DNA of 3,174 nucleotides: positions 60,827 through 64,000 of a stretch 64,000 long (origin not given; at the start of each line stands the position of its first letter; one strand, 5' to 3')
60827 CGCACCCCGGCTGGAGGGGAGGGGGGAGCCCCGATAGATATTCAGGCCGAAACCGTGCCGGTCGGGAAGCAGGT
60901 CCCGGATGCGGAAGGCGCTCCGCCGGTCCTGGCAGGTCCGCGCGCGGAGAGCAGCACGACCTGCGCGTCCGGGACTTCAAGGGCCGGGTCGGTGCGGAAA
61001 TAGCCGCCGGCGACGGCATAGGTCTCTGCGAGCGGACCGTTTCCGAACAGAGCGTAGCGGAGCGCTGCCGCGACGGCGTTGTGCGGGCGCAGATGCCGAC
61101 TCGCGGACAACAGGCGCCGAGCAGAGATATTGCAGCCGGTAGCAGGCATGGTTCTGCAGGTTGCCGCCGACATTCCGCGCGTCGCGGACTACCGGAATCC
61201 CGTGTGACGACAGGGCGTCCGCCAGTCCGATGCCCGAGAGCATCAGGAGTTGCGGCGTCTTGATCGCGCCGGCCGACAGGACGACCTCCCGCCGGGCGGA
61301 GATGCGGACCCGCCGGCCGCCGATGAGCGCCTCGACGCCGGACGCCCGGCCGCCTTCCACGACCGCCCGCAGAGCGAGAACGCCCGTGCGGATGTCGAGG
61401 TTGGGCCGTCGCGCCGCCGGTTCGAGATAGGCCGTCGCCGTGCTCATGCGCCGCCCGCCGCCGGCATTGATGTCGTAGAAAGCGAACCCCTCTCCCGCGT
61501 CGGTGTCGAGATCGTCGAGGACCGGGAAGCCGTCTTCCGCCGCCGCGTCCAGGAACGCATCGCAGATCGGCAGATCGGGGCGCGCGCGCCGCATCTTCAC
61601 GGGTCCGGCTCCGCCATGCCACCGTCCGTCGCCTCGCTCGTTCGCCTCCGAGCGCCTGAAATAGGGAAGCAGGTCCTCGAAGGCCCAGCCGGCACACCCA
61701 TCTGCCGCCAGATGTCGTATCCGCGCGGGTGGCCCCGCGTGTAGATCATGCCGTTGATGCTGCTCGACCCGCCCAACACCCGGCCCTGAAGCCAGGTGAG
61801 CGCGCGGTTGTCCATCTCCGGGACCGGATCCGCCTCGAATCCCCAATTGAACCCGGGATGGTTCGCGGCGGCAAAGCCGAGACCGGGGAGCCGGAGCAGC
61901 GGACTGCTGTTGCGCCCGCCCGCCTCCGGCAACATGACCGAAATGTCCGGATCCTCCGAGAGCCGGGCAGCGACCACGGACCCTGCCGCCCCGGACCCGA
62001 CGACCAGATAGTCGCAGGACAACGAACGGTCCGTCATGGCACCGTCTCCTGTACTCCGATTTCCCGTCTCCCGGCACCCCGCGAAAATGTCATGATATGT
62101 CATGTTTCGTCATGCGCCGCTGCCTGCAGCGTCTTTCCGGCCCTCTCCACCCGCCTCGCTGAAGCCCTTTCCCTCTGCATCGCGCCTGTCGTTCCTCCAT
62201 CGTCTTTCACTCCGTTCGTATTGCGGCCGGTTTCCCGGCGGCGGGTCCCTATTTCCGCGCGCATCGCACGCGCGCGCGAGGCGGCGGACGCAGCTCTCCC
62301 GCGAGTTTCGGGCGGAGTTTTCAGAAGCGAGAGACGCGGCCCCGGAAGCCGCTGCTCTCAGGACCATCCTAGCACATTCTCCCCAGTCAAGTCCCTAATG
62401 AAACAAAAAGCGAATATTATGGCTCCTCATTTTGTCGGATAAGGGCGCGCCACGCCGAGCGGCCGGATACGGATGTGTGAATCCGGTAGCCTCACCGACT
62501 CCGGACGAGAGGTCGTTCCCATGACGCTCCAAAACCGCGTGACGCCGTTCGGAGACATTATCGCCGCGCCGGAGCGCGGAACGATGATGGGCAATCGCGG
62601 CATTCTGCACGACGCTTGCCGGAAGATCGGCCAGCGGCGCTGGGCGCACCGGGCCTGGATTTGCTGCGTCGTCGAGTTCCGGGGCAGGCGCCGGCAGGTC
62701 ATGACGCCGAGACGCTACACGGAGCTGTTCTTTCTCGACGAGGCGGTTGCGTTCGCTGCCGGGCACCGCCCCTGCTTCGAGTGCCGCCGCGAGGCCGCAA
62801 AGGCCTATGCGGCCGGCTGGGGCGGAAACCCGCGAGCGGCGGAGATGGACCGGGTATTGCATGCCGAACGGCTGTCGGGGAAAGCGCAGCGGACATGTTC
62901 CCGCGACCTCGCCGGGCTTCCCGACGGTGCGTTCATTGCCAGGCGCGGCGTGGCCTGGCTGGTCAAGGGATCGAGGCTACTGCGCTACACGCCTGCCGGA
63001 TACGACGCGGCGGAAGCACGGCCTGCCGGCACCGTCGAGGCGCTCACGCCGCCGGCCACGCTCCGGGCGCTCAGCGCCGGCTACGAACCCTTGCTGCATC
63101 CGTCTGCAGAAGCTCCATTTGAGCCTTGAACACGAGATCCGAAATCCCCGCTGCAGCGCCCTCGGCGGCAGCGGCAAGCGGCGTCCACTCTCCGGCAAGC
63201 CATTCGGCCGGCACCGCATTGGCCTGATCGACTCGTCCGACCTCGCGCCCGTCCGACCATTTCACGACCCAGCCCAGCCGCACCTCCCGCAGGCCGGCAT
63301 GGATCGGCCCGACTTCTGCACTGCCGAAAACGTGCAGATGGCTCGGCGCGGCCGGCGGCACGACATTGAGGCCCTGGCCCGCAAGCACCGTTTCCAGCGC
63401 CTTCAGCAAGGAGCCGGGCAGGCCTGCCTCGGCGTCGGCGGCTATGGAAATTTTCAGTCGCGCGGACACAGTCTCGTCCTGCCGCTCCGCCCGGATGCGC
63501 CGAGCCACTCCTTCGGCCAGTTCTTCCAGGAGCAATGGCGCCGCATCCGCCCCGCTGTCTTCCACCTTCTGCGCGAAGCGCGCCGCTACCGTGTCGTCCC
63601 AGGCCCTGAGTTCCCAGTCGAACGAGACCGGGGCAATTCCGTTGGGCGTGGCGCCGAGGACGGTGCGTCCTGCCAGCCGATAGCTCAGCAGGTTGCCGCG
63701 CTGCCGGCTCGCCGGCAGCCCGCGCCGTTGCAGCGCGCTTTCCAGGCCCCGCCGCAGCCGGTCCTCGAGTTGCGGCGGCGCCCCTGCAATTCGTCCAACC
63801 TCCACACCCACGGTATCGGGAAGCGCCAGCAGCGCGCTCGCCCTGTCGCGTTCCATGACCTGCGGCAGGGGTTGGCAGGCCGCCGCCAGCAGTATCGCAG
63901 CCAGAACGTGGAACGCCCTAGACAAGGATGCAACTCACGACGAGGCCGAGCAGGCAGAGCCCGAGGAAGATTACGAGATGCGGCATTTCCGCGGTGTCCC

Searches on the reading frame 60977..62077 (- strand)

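Call 10: search_protein_families(library=pfam, proteins=[window:60977-62077:-], max_evalue=0.01)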
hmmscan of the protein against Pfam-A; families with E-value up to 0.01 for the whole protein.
window:60977-62077:- (366 aa): 2 families
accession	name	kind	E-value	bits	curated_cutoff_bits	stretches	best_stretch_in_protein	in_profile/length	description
PF00732.25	GMC_oxred_N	-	1.9e-29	103.5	23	1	124-311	50-217/218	GMC oxidoreductase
PF00890.30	FAD_binding_2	-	0.0038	16.9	20.4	1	221-274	151-206/414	FAD binding domain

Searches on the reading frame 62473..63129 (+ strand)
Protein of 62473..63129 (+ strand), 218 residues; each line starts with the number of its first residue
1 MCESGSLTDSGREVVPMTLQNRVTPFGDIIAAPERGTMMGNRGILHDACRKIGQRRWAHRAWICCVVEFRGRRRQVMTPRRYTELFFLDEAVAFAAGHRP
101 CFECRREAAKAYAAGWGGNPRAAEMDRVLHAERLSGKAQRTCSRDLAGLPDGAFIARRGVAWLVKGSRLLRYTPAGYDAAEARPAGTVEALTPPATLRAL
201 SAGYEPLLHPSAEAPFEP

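Call 20: search_protein_families(library=pfam, proteins=[window:62473-63129:+], max_evalue=0.1)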
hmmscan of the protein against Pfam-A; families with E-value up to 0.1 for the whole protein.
window:62473-63129:+ (218 aa): 0 families

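Call 68: find_homologous_proteins(query=window:62473-63126:+, max_evalue=1e-30)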
Query window:62473-63126:+ (218 aa): 7934 proteins with E <= 1e-30 among 8000 candidates; the best 120 are listed.
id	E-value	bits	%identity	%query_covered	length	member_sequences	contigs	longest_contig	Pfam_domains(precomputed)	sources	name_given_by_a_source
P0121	1.1e-132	459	100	93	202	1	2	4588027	-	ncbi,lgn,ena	-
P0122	3.3e-114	398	85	93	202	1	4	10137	-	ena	-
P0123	5.8e-110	384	85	93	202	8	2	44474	-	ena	-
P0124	6.3e-110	384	84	93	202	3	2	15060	-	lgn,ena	-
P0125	3.7e-105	369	80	93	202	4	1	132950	-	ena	-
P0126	5.9e-102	358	79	93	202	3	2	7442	-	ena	-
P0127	5.5e-101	355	77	93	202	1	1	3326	-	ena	-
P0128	7.7e-101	354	77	93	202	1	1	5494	-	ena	-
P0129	1.1e-100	354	76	93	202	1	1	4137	-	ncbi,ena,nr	ncbi:MAG: hypothetical protein F4Y03_05050 [Alphaproteobacteria bacterium]|nr:hypothetical protein [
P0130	1.1e-100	354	77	93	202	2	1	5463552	-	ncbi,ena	-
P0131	1.2e-100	354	77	93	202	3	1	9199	-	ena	-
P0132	1.7e-100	353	77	93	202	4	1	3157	-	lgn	-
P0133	5.4e-100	352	77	93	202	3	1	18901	-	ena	-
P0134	1.9e-99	350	77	93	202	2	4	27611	-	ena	-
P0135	2.1e-99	350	77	93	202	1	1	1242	-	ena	-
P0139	2.4e-98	346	76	93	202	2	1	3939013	-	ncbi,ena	-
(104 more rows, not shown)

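Call 69: find_encoding_contigs(protein=P0121, flank=6000, max_places=2)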
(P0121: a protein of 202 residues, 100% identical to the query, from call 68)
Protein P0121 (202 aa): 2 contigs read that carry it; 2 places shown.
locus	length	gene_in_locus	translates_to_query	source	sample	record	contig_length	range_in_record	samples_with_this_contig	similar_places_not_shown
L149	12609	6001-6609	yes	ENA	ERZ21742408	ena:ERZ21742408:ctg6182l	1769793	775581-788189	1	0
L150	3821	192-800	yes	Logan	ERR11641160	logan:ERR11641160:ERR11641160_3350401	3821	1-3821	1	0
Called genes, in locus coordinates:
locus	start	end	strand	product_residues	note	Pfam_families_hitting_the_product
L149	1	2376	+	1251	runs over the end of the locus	PF05378:Hydant_A_N, PF01968:Hydantoinase_A, PF19278:Hydant_A_C (weak), PF02538:Hydantoinase_B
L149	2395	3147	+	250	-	PF00296:Bac_luciferase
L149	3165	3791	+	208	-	-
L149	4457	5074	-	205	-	PF00732:GMC_oxred_N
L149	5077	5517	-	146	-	PF00732:GMC_oxred_N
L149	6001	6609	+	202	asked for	-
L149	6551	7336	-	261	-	-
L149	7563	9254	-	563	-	PF00496:SBP_bac_5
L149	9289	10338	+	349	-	PF00005:ABC_tran, PF13304:AAA_21, PF08352:oligo_HPY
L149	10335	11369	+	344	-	PF00005:ABC_tran, PF08352:oligo_HPY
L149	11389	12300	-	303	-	PF00528:BPD_transp_1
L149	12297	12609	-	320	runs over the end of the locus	PF19300:BPD_transp_1_N, PF00528:BPD_transp_1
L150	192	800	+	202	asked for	-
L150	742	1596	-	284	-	-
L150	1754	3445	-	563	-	PF00496:SBP_bac_5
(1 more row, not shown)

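Call 70: find_encoding_contigs(protein=P0125, flank=6000, max_places=1)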
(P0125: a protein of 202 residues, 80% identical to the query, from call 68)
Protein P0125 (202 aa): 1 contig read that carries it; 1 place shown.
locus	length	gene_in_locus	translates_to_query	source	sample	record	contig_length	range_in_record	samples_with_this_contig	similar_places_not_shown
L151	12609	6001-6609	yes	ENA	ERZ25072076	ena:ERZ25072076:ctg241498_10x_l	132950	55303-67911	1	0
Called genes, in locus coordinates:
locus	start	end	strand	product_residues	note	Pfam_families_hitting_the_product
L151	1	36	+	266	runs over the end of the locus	PF00005:ABC_tran, PF02463:SMC_N (faint), PF13304:AAA_21 (weak)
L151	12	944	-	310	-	PF12728:HTH_17, PF12727:PBP_like, PF12974:Phosphonate-bd (weak)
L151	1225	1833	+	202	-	PF00106:adh_short, PF13561:adh_short_C2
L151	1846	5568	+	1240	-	PF05378:Hydant_A_N, PF01968:Hydantoinase_A, PF02538:Hydantoinase_B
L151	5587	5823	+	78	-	-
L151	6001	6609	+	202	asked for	-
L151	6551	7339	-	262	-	-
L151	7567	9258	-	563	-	PF00496:SBP_bac_5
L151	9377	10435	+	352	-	PF00005:ABC_tran, PF13304:AAA_21, PF08352:oligo_HPY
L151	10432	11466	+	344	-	PF00005:ABC_tran, PF08352:oligo_HPY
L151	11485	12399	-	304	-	PF12911:OppC_N (weak), PF00528:BPD_transp_1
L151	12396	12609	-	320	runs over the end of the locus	PF19300:BPD_transp_1_N (weak), PF00528:BPD_transp_1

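Call 71: find_encoding_contigs(protein=P0139, flank=6000, max_places=1)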
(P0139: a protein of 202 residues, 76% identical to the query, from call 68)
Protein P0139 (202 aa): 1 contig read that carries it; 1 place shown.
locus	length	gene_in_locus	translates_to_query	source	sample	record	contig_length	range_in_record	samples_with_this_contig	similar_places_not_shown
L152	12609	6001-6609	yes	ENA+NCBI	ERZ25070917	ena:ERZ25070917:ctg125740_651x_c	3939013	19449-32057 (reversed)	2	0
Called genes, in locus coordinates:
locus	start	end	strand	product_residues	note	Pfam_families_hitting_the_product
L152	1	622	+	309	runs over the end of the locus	PF02424:ApbE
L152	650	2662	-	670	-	PF11412:DsbD_N, PF02683:DsbD_TM, PF13899:Thioredoxin_7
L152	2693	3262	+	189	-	PF02622:DUF179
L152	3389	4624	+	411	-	PF07690:MFS_1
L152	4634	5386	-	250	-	PF02627:CMD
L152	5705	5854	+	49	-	-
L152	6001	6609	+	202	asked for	-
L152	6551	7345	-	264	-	-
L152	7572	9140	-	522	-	PF00496:SBP_bac_5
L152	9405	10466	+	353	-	PF00005:ABC_tran, PF13304:AAA_21, PF08352:oligo_HPY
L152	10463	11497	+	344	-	PF00005:ABC_tran, PF08352:oligo_HPY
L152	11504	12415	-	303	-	PF00528:BPD_transp_1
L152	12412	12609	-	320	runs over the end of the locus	PF19300:BPD_transp_1_N (weak), PF00528:BPD_transp_1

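Call 105: search_protein_families(library=pfam, proteins=[window:62521-63126:+], max_evalue=0.1)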
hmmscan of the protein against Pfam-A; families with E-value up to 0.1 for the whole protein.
seq(202 aa): 0 families

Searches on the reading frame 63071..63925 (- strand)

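Call 20: search_protein_families(library=pfam, proteins=[window:63071-63925:-], max_evalue=0.1)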
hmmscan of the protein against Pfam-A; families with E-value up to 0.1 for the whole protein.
window:63071-63925:- (284 aa): 1 family
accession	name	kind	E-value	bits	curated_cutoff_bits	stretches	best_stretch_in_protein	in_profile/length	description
PF04390.17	LptE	-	0.062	14.4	23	0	44-84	7-54/118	Lipopolysaccharide-assembly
